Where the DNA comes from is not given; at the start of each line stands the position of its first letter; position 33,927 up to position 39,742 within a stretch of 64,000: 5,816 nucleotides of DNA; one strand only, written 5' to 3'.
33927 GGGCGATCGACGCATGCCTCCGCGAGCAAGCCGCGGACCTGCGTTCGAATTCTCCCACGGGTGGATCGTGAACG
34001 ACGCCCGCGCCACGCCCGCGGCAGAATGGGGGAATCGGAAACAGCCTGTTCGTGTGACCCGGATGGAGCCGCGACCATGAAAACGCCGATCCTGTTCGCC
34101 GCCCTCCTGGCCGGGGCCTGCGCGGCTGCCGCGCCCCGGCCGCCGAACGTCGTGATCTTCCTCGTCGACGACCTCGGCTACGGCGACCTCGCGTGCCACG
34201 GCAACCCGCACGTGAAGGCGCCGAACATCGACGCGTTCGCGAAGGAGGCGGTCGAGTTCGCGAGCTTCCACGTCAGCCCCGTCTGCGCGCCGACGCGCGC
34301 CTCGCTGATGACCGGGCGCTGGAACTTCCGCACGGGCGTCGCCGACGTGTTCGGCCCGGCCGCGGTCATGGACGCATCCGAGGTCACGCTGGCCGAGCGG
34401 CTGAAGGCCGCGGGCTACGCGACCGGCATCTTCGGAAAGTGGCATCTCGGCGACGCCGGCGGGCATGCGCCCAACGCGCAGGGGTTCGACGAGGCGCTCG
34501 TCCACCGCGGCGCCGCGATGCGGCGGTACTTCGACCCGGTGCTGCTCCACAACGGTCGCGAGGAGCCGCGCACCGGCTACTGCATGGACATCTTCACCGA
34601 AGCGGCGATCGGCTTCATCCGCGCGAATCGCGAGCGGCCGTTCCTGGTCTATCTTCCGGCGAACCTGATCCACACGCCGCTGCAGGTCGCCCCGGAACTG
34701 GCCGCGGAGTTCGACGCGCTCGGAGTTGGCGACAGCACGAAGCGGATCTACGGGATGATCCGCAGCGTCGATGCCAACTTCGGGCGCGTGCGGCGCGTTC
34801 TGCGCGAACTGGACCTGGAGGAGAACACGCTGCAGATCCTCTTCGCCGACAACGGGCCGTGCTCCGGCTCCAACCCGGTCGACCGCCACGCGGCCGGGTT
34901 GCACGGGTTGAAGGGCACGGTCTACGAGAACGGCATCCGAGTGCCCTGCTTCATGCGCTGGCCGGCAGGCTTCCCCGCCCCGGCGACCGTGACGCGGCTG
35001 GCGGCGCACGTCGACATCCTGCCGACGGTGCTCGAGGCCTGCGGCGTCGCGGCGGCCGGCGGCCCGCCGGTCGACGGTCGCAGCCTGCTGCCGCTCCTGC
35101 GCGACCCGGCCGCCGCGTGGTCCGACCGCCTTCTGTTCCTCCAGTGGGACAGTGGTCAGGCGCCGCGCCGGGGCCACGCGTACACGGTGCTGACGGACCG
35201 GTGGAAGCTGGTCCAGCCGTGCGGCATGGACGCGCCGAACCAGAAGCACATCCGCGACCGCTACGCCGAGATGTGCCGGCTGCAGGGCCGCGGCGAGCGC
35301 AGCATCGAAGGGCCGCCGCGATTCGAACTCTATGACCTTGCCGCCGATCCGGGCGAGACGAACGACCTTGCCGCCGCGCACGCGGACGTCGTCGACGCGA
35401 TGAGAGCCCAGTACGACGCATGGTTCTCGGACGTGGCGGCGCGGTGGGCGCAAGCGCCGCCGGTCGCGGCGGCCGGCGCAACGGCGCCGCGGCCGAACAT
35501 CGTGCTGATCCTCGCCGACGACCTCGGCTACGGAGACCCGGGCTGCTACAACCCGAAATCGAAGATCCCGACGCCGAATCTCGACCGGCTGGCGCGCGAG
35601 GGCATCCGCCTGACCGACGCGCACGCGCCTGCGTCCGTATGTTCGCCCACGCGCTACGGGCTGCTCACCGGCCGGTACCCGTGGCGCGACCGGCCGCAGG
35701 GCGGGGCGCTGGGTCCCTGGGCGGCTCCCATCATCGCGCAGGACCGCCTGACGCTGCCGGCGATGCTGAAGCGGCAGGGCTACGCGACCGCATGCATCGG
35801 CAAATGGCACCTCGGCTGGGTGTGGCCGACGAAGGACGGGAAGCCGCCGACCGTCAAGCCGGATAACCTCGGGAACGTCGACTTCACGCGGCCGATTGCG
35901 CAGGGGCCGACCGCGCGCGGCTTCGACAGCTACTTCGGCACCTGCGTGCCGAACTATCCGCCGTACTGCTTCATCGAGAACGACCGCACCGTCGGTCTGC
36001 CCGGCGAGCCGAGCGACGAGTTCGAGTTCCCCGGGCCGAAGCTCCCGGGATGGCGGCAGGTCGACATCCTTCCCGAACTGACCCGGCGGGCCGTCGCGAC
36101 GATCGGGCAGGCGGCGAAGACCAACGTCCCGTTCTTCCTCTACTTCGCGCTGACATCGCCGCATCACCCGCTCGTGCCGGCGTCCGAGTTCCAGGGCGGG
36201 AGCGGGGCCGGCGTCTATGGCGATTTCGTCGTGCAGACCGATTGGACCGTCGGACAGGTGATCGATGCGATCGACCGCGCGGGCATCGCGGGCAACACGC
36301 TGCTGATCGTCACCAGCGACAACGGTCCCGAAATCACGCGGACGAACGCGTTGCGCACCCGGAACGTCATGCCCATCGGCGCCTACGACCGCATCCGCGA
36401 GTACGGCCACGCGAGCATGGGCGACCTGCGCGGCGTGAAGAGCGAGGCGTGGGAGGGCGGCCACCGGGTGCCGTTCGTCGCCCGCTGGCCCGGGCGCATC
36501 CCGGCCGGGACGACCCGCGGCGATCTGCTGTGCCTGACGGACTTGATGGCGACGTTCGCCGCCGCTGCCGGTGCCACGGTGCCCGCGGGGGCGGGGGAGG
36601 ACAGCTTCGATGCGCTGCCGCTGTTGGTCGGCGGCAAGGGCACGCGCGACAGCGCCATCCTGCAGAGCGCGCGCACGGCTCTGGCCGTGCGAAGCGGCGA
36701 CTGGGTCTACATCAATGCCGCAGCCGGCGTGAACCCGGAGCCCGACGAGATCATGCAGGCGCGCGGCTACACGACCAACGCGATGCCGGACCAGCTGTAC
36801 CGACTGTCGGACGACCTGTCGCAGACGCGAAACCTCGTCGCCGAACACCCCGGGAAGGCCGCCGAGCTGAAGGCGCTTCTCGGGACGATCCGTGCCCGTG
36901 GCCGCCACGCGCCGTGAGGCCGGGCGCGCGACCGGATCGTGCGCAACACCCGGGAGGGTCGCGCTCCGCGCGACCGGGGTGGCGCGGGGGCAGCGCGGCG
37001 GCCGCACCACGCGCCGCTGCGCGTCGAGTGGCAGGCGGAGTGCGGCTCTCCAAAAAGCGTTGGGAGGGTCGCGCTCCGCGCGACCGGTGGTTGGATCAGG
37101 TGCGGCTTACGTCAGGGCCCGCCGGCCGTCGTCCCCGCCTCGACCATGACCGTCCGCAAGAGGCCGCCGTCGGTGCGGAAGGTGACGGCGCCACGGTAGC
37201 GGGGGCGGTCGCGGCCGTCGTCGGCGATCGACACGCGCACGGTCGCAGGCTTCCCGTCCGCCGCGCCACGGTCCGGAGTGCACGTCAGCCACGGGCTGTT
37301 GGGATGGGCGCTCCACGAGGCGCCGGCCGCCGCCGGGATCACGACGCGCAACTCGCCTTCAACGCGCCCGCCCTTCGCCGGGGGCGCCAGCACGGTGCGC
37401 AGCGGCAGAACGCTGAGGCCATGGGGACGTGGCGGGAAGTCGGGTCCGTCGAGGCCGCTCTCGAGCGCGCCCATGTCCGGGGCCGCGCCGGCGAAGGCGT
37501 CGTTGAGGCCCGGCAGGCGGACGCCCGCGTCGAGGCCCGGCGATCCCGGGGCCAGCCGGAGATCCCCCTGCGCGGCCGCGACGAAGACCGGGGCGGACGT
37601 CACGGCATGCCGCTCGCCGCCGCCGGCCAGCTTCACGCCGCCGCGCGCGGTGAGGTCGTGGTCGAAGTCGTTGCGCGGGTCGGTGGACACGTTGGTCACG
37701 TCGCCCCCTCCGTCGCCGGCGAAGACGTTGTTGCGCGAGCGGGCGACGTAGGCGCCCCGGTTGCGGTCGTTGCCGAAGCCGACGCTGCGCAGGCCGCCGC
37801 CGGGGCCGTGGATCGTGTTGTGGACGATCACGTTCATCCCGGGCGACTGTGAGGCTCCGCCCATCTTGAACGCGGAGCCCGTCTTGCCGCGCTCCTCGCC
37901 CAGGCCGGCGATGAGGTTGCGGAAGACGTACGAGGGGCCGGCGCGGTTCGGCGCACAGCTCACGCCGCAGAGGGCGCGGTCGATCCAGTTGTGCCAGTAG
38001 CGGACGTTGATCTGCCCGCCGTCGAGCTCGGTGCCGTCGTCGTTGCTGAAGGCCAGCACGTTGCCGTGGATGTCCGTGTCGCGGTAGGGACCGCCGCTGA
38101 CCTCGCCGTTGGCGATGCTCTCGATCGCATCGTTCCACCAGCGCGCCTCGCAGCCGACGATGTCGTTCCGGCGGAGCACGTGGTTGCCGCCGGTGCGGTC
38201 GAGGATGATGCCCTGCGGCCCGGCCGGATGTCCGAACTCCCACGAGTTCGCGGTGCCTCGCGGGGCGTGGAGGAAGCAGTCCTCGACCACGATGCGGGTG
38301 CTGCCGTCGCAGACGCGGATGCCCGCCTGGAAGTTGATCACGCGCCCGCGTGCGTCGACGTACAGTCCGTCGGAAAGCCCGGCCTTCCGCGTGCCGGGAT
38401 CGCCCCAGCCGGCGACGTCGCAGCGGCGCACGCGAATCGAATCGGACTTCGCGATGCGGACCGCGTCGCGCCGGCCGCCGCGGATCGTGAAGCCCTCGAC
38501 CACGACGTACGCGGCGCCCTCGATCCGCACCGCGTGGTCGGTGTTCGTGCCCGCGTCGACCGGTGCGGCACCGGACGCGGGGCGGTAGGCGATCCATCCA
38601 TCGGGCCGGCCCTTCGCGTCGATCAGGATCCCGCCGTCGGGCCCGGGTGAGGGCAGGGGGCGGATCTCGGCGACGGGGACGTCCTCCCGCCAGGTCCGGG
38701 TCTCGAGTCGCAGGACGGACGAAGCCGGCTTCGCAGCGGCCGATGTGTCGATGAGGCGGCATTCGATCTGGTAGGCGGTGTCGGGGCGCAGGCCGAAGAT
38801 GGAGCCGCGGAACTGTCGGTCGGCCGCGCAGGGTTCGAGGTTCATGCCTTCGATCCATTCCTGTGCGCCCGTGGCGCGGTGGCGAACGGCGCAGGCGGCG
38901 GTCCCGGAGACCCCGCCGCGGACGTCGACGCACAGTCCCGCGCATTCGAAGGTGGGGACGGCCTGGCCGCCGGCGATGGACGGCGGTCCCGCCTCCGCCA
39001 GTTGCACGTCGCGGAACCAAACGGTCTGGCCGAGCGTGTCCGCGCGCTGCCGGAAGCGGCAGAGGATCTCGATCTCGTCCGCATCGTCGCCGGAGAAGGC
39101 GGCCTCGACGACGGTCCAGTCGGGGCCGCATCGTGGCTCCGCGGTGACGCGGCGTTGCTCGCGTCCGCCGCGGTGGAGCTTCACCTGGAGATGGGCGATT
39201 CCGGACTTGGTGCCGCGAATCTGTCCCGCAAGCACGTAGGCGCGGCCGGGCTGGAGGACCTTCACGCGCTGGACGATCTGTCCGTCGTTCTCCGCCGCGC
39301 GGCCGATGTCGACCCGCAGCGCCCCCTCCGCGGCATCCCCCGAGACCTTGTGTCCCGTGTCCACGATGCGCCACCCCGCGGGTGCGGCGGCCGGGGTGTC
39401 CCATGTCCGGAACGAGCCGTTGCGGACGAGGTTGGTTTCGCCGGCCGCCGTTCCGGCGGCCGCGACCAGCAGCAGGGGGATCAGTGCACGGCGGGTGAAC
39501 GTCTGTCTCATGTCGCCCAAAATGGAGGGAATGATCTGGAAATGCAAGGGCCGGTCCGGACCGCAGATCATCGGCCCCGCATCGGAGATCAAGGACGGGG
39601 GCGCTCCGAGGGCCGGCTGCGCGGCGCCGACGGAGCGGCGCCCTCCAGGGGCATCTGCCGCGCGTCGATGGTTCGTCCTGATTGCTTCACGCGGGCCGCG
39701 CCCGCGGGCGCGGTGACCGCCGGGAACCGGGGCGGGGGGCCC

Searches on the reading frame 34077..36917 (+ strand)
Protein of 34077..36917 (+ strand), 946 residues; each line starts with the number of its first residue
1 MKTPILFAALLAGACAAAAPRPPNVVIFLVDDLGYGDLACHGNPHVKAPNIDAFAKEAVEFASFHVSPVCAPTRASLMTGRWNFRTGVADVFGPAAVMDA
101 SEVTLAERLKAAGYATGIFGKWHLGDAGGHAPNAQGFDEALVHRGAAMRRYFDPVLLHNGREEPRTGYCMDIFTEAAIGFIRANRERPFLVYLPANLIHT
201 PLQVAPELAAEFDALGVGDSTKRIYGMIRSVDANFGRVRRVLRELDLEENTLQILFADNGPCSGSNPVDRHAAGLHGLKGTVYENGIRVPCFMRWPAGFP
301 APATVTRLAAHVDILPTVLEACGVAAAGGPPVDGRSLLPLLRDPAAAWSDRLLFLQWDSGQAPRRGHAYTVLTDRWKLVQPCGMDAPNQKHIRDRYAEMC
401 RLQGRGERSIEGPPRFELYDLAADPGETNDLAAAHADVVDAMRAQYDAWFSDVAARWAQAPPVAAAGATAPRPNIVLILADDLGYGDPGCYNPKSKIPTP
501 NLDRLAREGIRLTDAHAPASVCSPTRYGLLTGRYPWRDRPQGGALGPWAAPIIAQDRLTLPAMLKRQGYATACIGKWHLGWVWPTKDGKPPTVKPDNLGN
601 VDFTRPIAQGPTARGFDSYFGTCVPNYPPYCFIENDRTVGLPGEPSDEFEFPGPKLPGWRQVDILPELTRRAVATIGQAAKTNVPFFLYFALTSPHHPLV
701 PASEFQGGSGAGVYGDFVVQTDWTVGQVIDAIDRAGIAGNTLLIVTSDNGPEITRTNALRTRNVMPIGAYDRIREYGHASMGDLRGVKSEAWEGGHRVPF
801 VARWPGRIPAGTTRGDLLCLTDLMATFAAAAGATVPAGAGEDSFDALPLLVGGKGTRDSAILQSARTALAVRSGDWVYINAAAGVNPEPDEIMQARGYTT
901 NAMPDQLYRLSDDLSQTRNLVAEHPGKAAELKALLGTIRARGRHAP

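Call 19: search_protein_families(library=pfam, proteins=[window:34077-36917:+], max_evalue=0.001)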
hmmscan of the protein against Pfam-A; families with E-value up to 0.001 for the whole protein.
window:34077-36917:+ (946 aa): 3 families
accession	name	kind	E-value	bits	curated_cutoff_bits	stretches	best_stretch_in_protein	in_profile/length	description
PF00884.28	Sulfatase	-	1.9e-96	323.4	25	2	473-832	1-300/301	Sulfatase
PF16347.10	SGSH_C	-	4.2e-20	72.9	29.3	1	279-380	8-108/154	N-sulphoglucosamine sulphohydrolase, C-terminal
PF01663.27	Phosphodiest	-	6.1e-09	36.4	23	0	714-751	184-221/342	Type I phosphodiesterase / nucleotide pyrophosphatase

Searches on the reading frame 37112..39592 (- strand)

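Call 19: search_protein_families(library=pfam, proteins=[window:37112-39592:-], max_evalue=0.001)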
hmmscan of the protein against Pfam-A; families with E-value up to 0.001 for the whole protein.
window:37112-39592:- (826 aa): 2 families
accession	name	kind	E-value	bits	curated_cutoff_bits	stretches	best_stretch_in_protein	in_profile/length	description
PF02018.23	CBM_4_9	-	1.1e-05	26.3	25.9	1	54-169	2-119/136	Carbohydrate binding domain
PF13229.12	Beta_helix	-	0.00023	21.3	25.9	0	354-545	2-143/158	Right handed beta helix region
